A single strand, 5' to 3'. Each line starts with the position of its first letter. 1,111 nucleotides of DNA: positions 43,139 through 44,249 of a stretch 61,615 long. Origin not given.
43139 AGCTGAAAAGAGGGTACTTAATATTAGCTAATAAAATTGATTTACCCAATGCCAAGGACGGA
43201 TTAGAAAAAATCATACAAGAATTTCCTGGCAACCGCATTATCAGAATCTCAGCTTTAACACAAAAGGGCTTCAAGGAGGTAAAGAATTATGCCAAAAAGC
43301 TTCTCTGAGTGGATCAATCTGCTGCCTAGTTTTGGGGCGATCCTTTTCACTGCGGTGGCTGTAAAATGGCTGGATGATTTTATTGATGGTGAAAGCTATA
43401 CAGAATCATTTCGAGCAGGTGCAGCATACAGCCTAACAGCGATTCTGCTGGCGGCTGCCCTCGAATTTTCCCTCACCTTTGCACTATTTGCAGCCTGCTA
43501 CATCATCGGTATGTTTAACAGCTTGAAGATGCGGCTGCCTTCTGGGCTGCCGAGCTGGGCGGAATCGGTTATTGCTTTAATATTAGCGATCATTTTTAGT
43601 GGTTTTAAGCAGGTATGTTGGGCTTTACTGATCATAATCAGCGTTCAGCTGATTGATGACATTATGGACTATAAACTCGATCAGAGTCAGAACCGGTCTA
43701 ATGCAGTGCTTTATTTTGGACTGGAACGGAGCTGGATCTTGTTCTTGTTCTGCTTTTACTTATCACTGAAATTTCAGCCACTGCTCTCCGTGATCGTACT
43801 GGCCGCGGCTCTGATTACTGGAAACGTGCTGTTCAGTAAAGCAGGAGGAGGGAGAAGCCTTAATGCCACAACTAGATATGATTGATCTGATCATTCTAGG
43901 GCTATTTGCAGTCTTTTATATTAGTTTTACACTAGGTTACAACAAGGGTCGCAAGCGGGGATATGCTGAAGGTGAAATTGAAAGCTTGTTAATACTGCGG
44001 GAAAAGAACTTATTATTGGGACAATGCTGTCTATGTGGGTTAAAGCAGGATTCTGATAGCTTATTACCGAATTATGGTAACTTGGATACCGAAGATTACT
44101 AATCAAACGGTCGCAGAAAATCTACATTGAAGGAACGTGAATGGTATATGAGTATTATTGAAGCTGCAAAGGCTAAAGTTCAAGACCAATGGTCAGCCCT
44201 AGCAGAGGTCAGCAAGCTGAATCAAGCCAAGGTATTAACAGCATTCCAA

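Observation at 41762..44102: Translationally coupled module of SpoVK-type AAA+ ATPase, a 200-aa GTPase, a 6-TM protein and a 79-aa membrane peptide, in the slot occupied by HflX in Bacillus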

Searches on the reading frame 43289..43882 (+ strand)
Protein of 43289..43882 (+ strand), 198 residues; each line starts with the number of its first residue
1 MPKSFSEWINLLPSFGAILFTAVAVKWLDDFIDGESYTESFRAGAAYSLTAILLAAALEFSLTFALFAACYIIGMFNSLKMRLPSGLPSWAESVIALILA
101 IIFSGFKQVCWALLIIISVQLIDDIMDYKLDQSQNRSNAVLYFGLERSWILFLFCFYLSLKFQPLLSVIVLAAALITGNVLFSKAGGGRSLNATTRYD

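Call 3: search_protein_families(library=pfam, proteins=[window:43289-43882:+], max_evalue=0.1)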
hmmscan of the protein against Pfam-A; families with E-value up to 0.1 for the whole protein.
window:43289-43882:+ (198 aa): 2 families
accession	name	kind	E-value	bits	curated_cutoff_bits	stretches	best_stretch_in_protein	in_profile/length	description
PF20108.4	DUF6498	-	0.028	14.2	23.7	0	60-131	34-197/207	Family of unknown function (DUF6498)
PF04123.18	DUF373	-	0.058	13.3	28.3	1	64-170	224-328/335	Domain of unknown function (DUF373)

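Call 4: search_protein_families(library=ncbifam, proteins=[window:43289-43882:+], max_evalue=0.1)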
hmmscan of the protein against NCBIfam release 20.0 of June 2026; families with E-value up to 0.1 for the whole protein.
window:43289-43882:+ (198 aa): 0 families

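Call 6: find_homologous_proteins(query=window:43289-43882:+, max_evalue=0.001)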
Query window:43289-43882:+ (198 aa): 3 proteins with E <= 0.001 among 3513 candidates.
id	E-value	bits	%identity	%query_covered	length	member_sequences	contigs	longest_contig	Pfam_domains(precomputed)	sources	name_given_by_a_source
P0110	4.2e-120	416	99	100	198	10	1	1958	-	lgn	-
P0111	7.6e-67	243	58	100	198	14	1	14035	-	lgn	-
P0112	3.9e-62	227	53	99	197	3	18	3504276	-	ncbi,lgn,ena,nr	ncbi:MAG: hypothetical protein GX228_00695 [Firmicutes bacterium]|nr:hypothetical protein [Bacillota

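Call 21: find_homologous_proteins(query=A2, max_evalue=0.001)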
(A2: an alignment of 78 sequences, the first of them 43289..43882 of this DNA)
Query A2 (78 sequences) (198 aa, profile of the alignment): 70 proteins with E <= 0.001 among 8000 candidates.
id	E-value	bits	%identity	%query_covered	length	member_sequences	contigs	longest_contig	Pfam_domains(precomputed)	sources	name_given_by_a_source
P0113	7.1e-64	233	30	60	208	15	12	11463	-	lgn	-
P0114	1.1e-63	232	27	67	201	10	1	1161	-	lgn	-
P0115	4.2e-63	230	33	80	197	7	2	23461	-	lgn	-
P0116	8.6e-63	229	29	65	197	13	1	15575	-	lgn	-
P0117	4.8e-62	227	31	66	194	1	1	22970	-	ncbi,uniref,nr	ncbi:hypothetical protein JT739_05160 [Tepidanaerobacter sp. GT38]|uniref:hypothetical protein n=1 T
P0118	6.0e-62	226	31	75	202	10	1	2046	-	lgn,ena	-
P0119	6.4e-62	226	31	66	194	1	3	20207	-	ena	-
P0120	9.3e-62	226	31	66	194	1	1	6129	-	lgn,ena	-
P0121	1.0e-61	226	31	72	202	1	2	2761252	-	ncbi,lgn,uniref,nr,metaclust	ncbi:conserved membrane protein of unknown function [Tepidanaerobacter acetatoxydans Re1]|uniref:Unc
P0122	1.3e-61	225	31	66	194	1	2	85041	-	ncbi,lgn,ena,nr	ncbi:MAG TPA: hypothetical protein GX514_05170 [Thermoanaerobacterales bacterium]|nr:hypothetical pr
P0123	1.8e-61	225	29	69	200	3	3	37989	-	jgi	-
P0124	1.9e-61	225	31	66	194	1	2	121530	-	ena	-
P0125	2.8e-61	224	32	91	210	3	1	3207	-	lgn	-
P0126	2.9e-61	224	39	73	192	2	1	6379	-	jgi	jgi:hypothetical protein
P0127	4.8e-61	223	31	66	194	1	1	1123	-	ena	-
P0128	1.5e-60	222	31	75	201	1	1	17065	-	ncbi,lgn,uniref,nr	ncbi:hypothetical protein [Thermosediminibacter litoriperuensis]|uniref:UbiA prenyltransferase famil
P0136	4.6e-59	217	33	72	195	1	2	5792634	-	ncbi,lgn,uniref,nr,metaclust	ncbi:hypothetical protein [Geosporobacter ferrireducens]|uniref:Uncharacterized protein n=1 Tax=Geos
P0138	1.0e-57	213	33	74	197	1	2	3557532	-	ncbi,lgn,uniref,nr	ncbi:hypothetical protein BBF96_04920 [Anoxybacter fermentans]|uniref:Uncharacterized protein n=1 Ta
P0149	2.9e-53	198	46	99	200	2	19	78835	-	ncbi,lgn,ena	-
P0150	3.0e-53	198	33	68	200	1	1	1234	PF01040.24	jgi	-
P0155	8.7e-52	193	30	84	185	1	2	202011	-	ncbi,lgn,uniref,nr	ncbi:hypothetical protein [Halonatronum saccharophilum]|uniref:hypothetical protein n=1 Tax=Halonatr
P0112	1.3e-48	183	53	99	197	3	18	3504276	-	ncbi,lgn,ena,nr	ncbi:MAG: hypothetical protein GX228_00695 [Firmicutes bacterium]|nr:hypothetical protein [Bacillota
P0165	5.4e-48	181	31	67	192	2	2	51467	-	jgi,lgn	jgi:1,4-dihydroxy-2-naphthoate octaprenyltransferase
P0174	2.2e-45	172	33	65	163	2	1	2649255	-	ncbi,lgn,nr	ncbi:hypothetical protein [Halobacteroides halobius]|nr:hypothetical protein [Halobacteroides halobi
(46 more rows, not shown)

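Call 24: search_solved_structures(query=A3, max_evalue=10, show_alignments=3)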
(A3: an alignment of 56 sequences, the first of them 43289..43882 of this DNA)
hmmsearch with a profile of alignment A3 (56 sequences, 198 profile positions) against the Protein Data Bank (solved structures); distinct sequences matched with E-value up to 10: 6.
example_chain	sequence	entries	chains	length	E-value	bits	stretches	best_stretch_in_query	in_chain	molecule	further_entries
4jxy_A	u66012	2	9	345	0.12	14.8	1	124-146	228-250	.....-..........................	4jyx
5ze6_A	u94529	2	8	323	0.15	14.6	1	124-146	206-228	Octaprenyl diphosphate synthase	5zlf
3wjk_A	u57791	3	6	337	0.16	14.4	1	124-146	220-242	Octaprenyl diphosphate synthase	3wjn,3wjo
3aqb_B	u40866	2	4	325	0.95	11.9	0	122-140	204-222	Component B of hexaprenyl diphosphate synthase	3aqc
5b00_A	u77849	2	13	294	1.9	11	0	121-149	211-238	MoeN5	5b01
5b02_A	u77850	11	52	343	2.7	10.4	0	121-149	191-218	MoeN5,DNA-binding protein 7d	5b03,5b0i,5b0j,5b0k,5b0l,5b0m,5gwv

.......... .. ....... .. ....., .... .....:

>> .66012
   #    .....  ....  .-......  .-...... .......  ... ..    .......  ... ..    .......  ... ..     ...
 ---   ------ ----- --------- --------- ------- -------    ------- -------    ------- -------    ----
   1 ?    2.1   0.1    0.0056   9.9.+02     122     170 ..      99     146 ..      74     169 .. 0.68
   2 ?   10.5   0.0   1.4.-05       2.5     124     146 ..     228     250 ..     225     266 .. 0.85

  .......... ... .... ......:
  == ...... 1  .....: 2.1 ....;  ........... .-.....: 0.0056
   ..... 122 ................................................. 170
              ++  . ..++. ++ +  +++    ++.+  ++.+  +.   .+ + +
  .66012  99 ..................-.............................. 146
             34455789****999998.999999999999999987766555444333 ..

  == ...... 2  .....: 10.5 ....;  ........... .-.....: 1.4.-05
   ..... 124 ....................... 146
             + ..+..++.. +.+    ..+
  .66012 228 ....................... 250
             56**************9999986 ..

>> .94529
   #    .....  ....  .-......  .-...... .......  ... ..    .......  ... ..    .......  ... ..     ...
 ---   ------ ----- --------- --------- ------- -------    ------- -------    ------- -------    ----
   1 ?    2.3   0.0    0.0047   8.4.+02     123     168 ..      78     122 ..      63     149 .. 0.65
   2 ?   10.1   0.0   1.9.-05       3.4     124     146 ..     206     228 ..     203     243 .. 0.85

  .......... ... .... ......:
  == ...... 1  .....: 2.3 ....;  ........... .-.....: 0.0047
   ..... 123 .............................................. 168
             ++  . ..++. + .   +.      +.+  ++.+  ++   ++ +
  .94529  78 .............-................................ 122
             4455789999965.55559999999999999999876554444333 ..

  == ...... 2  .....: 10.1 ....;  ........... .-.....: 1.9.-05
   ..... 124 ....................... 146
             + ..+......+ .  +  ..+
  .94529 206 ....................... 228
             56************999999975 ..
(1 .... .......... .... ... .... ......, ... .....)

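Call 25: search_protein_families(library=pfam, alignment_id=A3, max_evalue=1)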
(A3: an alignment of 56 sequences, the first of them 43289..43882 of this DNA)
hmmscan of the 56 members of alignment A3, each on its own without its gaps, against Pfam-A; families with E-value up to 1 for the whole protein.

A. member 1, window:43289-43882:+ (198 aa): 3 families
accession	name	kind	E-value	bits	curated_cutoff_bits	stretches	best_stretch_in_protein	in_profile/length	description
PF20108.4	DUF6498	-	0.028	14.2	23.7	0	60-131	34-197/207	Family of unknown function (DUF6498)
PF04123.18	DUF373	-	0.058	13.3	28.3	1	64-170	224-328/335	Domain of unknown function (DUF373)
PF23803.1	Phage_TAC_17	-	0.16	12.4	27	1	11-48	60-99/178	Phage tail assembly chaperone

B. families by the number of members that match (of 56 scanned): 33 families (the first 25 are shown)
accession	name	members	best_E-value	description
PF01040.23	UbiA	28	1.4e-05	UbiA prenyltransferase family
PF04123.18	DUF373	3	0.058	Domain of unknown function (DUF373)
PF07264.17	EI24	2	6.1e-05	Sulfate transporter CysZ/Etoposide-induced protein 2.4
PF06783.16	UPF0239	2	0.019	Uncharacterised protein family (UPF0239)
PF20108.4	DUF6498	2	0.028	Family of unknown function (DUF6498)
PF01219.24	DAGK_prokar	2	0.044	Prokaryotic diacylglycerol kinase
PF12650.12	DUF3784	2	0.057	Domain of unknown function (DUF3784)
PF01284.28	MARVEL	2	0.13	Membrane-associating domain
PF23803.1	Phage_TAC_17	2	0.16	Phage tail assembly chaperone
PF16995.10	tRNA-synt_2_TM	1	0.00016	Transmembrane region of lysyl-tRNA synthetase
PF20580.3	DUF6784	1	0.015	Domain of unknown function (DUF6784)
PF02588.21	YitT_membrane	1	0.026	Uncharacterised 5xTM membrane BCR, YitT family COG1284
PF09843.14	DUF2070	1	0.036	Predicted membrane protein (DUF2070)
PF05814.16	Ac76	1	0.042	Orf76 (Ac76)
PF01594.21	AI-2E_transport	1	0.045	AI-2E family transporter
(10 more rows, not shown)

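Call 29: predict_structure(alignment_id=A3)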
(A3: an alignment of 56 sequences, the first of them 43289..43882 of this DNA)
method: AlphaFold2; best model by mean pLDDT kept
length: 198 residues; sequences in the alignment: 56
mean_pLDDT: 84.7   pTM: 0.81
mean pLDDT of the five models: 84.7, 84.2, 84.2, 82.1, 81.3
residues with pLDDT >= 90: 111; 70-90: 59; 50-70: 9; < 50: 19
segments of 3 or more residues with pLDDT < 50: 38-40, 184-198
pLDDT, mean of each block of 10 residues (from residue 1): 82 95 90 62 80 96 97 85 87 95 97 97 89 80 92 97 96 87 43 39
secondary structure, 60 per line:
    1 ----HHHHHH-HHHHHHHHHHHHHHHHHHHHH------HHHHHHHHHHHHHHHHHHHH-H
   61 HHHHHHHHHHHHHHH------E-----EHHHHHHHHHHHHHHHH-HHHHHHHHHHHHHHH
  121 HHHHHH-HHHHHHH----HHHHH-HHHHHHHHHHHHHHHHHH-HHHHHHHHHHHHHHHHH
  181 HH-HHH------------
elements in order: H5-10 H12-32 H39-58 H60-75 H89-104 H106-126 H128-134 H139-143 H145-162 H164-182

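Call 32: fold_search(model_id=the predicted structure, library=pdb)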
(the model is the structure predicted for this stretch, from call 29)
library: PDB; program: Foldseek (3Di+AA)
matches with E <= 10: 206; with E <= 0.001: 0
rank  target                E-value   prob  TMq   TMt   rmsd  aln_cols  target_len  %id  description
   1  5e8h_A                5.0e-01  0.82  0.37  0.29   7.8       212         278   16  Crystal structure of geranylfarnesyl pyrophosphate synthases 2 from Arabidopsis thaliana (released 2015-11-11)
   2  7mxz_AAA              5.2e-01  0.69  0.31  0.23   9.0       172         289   15  Sy-CrtE apo structure (released 2022-06-01)
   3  5xn5_A                6.6e-01  0.69  0.32  0.24   8.7       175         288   14  Homo-dimer crystal structure of geranylgeranyl diphosphate synthases 1 from Oryza sativa (released 2017-06-21)
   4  7e4n                  6.6e-01  0.69  0.39  0.30  11.0       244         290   14  Crystal structure of Sat1646 (released 2021-10-06)
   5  7mxz_BBB              6.6e-01  0.57  0.37  0.28   9.5       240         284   15  Sy-CrtE apo structure (released 2022-06-01)
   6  7my1                  7.2e-01  0.51  0.30  0.24   8.9       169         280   16  Sy-CrtE structure with IPP, N-term His-tag (released 2022-06-01)
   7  3lvs_B                7.6e-01  0.66  0.34  0.27   8.5       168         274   17  Crystal structure of farnesyl diphosphate synthase from rhodobacter capsulatus sb1003 (released 2010-03-09)
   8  3mzv_A                7.6e-01  0.44  0.33  0.24   9.7       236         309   12  Crystal structure of a decaprenyl diphosphate synthase from Rhodobacter capsulatus (released 2010-06-09)
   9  7my7_AAA              7.9e-01  0.72  0.38  0.30   8.5       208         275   12  Se-CrtE N-term His-tag structure (released 2022-06-01)
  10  7my0_A                8.7e-01  0.51  0.33  0.25   8.8       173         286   16  Sy-CrtE IPP structure (released 2022-06-01)
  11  3uca_A                9.6e-01  0.57  0.37  0.29   9.1       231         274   12  Crystal structure of isoprenoid synthase (target EFI-501974) from clostridium perfringens (released 2011-11-16)
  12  7my7_BBB              1.0e+00  0.60  0.37  0.29   8.5       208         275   12  Se-CrtE N-term His-tag structure (released 2022-06-01)
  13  3q1o_C                1.1e+00  0.66  0.43  0.31   8.9       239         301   16  Crystal structure of geranyltransferase from helicobacter pylori complexed with magnesium and isoprenyl diphosphate (released 2011-01-12)
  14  7my0_B                1.2e+00  0.47  0.31  0.23   9.0       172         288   15  Sy-CrtE IPP structure (released 2022-06-01)
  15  3llw_D                1.2e+00  0.44  0.38  0.29   9.2       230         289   16  Crystal structure of geranyltransferase from helicobacter pylori 26695 (released 2010-03-31)
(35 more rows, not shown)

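Call 33: search_protein_families(library=pfam, proteins=[P0150, P0128, P0165, P0121, P0136, P0138, P0155, P0174, P0112, P0149], max_evalue=1)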
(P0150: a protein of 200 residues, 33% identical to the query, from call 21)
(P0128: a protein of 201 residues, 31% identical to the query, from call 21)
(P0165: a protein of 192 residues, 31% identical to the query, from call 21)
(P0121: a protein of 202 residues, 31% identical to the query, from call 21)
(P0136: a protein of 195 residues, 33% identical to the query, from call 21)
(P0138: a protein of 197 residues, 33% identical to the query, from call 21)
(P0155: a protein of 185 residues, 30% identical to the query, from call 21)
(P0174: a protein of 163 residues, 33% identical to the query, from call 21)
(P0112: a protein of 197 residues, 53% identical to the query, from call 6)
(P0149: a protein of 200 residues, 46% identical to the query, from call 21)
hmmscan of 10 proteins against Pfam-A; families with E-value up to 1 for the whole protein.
P0150 (200 aa): 1 family
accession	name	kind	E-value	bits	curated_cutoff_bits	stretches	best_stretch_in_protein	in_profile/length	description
PF01040.23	UbiA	-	1.4e-05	25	34.2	1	4-188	18-225/250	UbiA prenyltransferase family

P0128 (201 aa): 2 families
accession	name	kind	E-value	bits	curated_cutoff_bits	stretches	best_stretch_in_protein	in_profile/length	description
PF01040.23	UbiA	-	0.00061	19.6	34.2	2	13-82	147-223/250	UbiA prenyltransferase family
PF20580.3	DUF6784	-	0.015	15.9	26.4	1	64-127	32-93/101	Domain of unknown function (DUF6784)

P0165 (192 aa): 2 families
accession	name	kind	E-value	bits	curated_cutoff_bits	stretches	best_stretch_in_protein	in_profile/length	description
PF01284.28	MARVEL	-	0.13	12.7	32.8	0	112-183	15-86/135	Membrane-associating domain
PF01040.23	UbiA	-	0.24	11.1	34.2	0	5-179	26-225/250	UbiA prenyltransferase family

P0121 (202 aa): 0 families

P0136 (195 aa): 2 families
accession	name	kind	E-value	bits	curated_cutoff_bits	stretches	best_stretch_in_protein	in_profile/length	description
PF18955.5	DUF5698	-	0.23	12.3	27.5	1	137-176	10-48/58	Domain of unknown function (DUF5698)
PF01040.23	UbiA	-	0.62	9.7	34.2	0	85-171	128-201/250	UbiA prenyltransferase family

P0138 (197 aa): 2 families
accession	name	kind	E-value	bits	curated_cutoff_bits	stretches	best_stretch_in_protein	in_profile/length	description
PF01040.23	UbiA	-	7.9e-05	22.5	34.2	2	90-184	129-223/250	UbiA prenyltransferase family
PF06783.16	UPF0239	-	0.019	15.7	25.4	1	145-172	19-46/88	Uncharacterised protein family (UPF0239)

P0155 (185 aa): 1 family
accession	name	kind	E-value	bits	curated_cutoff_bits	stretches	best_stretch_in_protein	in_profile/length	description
PF01040.23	UbiA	-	0.018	14.7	34.2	1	9-72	149-214/250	UbiA prenyltransferase family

P0174 (163 aa): 0 families

P0112 (197 aa): 0 families

P0149 (200 aa): 0 families

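Call 43: search_protein_representatives(alignment_id=A3)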
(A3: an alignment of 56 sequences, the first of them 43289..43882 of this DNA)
Query: 56 sequences, 198 profile positions. Proteins with E-value up to 0.001 (for the whole library): 318; up to 1e-10: 299; up to 1e-30: 185. The best 150 are listed.
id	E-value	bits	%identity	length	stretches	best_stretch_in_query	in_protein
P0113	6.6e-72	257.3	-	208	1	1-192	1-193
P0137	7.6e-69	247.3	-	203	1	9-194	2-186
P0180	1.2e-63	230.3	-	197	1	1-194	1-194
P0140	1.7e-63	229.9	-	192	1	5-191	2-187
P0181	3.6e-63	228.8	-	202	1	1-193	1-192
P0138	6.4e-63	227.9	-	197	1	1-191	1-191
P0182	4.0e-61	222.1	-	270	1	1-195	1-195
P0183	2.1e-60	219.7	-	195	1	5-188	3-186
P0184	5.8e-60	218.3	-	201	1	1-192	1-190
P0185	7.8e-60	217.9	-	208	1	1-193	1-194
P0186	1.4e-59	217.0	-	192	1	1-190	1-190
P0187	5.8e-59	215.0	-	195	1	1-189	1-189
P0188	9.7e-58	211.0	-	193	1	1-191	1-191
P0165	1.8e-57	210.1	-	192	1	9-191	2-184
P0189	1.9e-57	210.1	-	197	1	1-187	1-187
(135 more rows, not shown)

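Call 66: search_protein_families(library=padloc, proteins=[window:43289-43882:+], max_evalue=0.01)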
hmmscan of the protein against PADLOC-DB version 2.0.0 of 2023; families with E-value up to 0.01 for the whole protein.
window:43289-43882:+ (198 aa): 0 families

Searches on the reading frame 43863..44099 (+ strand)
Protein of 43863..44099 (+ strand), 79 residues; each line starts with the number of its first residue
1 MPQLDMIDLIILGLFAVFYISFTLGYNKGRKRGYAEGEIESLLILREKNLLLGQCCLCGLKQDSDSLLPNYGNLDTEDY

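Call 3: search_protein_families(library=pfam, proteins=[window:43863-44099:+], max_evalue=0.1)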
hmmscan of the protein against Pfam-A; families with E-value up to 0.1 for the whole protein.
window:43863-44099:+ (79 aa): 0 families

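Call 4: search_protein_families(library=ncbifam, proteins=[window:43863-44099:+], max_evalue=0.1)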
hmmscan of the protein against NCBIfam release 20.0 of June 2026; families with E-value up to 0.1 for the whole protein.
window:43863-44099:+ (79 aa): 0 families

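Call 66: search_protein_families(library=padloc, proteins=[window:43863-44099:+], max_evalue=0.01)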
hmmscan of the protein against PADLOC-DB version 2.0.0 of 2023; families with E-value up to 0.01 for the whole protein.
window:43863-44099:+ (79 aa): 0 families

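Call 71: search_solved_structures(query=A4, max_evalue=10, show_alignments=2)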
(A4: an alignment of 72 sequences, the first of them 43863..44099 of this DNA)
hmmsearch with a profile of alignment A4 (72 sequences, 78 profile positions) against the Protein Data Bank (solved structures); distinct sequences matched with E-value up to 10: 58.
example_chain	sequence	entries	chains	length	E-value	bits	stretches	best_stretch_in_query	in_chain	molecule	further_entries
2k5c_A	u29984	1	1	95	0.21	14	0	53-65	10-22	uncharacterized protein PF0385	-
1rdv_A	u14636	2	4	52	0.24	13.8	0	50-69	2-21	RUBREDOXIN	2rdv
6zxw_H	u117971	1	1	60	0.25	13.8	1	44-71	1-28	Uncharacterized protein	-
5ywr_B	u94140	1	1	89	0.34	13.3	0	53-65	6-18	E3 ubiquitin-protein ligase ZNRF1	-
1c09_A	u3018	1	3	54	0.35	13.3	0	53-66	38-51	RUBREDOXIN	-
1yk5_A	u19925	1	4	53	0.35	13.3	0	52-70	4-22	Rubredoxin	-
9qal_A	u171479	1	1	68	0.36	13.2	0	51-65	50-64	E3 ubiquitin-protein ligase ARK2C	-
7ysf_A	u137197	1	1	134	0.39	13.1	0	52-73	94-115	Zinc finger protein 524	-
5lg0_A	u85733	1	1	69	0.46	12.9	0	48-66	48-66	E3 ubiquitin-protein ligase Arkadia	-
5lg7_A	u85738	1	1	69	0.47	12.9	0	47-66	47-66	E3 ubiquitin-protein ligase Arkadia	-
3alr_A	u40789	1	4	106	0.48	12.9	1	49-66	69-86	Nanos protein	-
9zdh_A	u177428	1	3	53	0.48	12.8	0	52-70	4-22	Rubredoxin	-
1rb9_A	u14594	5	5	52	0.51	12.8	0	50-69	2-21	RUBREDOXIN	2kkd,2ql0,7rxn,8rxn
2pve_A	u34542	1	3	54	0.52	12.7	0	53-65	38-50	Rubredoxin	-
9w1v_A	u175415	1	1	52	0.53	12.7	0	53-70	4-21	RUBREDOXIN 3796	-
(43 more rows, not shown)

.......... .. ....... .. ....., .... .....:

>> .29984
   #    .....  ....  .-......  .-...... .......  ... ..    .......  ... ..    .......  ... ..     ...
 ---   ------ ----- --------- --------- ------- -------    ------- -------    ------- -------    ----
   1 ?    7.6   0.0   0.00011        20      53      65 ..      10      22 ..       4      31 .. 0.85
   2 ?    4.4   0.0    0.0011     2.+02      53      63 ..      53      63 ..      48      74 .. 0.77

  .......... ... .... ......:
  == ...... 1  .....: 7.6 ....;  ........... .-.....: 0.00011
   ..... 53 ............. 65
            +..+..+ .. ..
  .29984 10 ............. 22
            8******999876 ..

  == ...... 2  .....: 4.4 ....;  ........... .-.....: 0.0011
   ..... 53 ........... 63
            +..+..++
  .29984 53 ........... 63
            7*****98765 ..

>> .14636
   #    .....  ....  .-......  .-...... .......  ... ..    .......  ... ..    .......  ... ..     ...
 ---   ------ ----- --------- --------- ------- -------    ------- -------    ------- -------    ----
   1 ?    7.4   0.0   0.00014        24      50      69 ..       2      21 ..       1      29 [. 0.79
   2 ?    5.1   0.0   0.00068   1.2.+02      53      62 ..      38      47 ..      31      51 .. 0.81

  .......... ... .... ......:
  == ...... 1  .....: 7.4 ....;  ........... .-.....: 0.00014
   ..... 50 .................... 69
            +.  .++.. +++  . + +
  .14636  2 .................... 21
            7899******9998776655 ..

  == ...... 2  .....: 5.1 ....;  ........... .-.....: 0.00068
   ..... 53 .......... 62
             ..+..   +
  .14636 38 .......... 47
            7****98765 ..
